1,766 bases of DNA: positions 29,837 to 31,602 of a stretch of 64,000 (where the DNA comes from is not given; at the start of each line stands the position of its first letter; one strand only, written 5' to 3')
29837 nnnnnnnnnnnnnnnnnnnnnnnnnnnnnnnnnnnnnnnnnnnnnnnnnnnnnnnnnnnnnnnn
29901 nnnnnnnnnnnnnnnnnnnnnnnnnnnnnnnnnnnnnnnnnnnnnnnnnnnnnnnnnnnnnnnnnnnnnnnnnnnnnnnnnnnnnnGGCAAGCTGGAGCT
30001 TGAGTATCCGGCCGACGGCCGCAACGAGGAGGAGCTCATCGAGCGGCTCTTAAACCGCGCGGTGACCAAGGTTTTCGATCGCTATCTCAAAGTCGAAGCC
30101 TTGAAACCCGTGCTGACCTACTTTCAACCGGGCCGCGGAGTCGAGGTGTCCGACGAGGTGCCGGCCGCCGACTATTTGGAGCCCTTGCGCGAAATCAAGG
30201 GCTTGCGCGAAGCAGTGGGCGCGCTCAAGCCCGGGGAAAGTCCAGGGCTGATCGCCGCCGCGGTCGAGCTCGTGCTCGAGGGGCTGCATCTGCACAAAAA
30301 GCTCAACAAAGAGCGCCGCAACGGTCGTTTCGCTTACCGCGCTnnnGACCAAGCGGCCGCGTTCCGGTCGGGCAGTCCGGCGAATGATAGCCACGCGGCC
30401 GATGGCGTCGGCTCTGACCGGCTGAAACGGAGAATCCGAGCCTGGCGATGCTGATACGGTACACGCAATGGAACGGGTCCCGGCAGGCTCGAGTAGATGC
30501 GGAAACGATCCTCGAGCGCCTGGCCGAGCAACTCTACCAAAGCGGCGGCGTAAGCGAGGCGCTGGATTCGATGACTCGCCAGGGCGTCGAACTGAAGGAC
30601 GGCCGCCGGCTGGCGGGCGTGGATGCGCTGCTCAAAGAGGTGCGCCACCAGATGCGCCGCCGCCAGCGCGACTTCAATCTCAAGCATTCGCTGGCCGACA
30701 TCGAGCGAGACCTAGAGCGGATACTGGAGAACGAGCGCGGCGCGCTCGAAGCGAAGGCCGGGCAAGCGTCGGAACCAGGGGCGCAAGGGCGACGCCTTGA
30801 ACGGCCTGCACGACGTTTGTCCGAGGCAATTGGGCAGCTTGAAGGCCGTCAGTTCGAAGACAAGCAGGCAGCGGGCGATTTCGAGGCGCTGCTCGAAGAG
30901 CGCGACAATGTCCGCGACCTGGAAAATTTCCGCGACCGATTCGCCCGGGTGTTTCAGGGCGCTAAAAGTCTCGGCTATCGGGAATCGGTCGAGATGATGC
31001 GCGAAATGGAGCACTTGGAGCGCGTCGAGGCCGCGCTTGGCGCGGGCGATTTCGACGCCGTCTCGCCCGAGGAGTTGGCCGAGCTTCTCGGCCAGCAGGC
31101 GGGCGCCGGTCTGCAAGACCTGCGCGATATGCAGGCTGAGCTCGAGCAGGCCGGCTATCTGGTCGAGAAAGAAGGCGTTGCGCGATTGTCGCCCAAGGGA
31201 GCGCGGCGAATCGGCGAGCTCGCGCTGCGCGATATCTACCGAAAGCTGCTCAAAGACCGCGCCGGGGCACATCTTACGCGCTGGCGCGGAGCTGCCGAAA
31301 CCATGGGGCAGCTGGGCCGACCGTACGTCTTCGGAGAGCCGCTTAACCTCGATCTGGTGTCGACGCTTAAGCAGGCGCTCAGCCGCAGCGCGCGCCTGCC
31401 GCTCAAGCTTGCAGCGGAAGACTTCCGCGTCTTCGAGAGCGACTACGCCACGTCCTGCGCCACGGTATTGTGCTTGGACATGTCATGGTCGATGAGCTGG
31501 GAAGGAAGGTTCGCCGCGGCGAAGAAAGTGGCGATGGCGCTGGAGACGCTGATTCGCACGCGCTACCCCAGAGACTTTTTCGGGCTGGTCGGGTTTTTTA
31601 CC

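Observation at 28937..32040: ChlI-like AAA+ ATPase plus VWA/MIDAS protein pair, probably co-transcribed with cmk-rpsA-ihfB-HIT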

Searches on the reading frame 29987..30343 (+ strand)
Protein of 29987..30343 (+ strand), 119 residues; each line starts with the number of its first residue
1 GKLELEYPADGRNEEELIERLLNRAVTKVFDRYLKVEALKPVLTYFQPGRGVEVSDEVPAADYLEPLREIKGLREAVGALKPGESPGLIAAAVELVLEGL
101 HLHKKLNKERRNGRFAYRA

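Call 79: search_protein_families(library=pfam, proteins=[window:29987-30343:+], max_evalue=1)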
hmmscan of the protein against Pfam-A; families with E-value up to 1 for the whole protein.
window:29987-30343:+ (119 aa): 0 families

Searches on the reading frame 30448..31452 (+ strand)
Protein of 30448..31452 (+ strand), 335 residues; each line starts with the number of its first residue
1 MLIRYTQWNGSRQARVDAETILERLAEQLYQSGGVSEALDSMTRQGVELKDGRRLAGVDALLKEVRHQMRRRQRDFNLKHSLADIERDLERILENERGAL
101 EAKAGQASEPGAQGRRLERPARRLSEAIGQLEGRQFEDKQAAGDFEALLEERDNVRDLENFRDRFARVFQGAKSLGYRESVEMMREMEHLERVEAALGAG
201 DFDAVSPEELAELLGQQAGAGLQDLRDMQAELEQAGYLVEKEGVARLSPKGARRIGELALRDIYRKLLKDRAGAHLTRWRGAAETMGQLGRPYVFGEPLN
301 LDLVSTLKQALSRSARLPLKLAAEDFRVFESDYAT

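Call 79: search_protein_families(library=pfam, proteins=[window:30448-31452:+], max_evalue=1)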
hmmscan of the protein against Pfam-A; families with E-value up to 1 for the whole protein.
window:30448-31452:+ (335 aa): 1 family
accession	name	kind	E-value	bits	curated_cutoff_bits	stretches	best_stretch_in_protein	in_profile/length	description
PF23558.1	TPR_P4H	-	0.21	12.2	27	1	10-50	33-72/91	Prolyl 4-hydroxylase peptide-substrate-binding domain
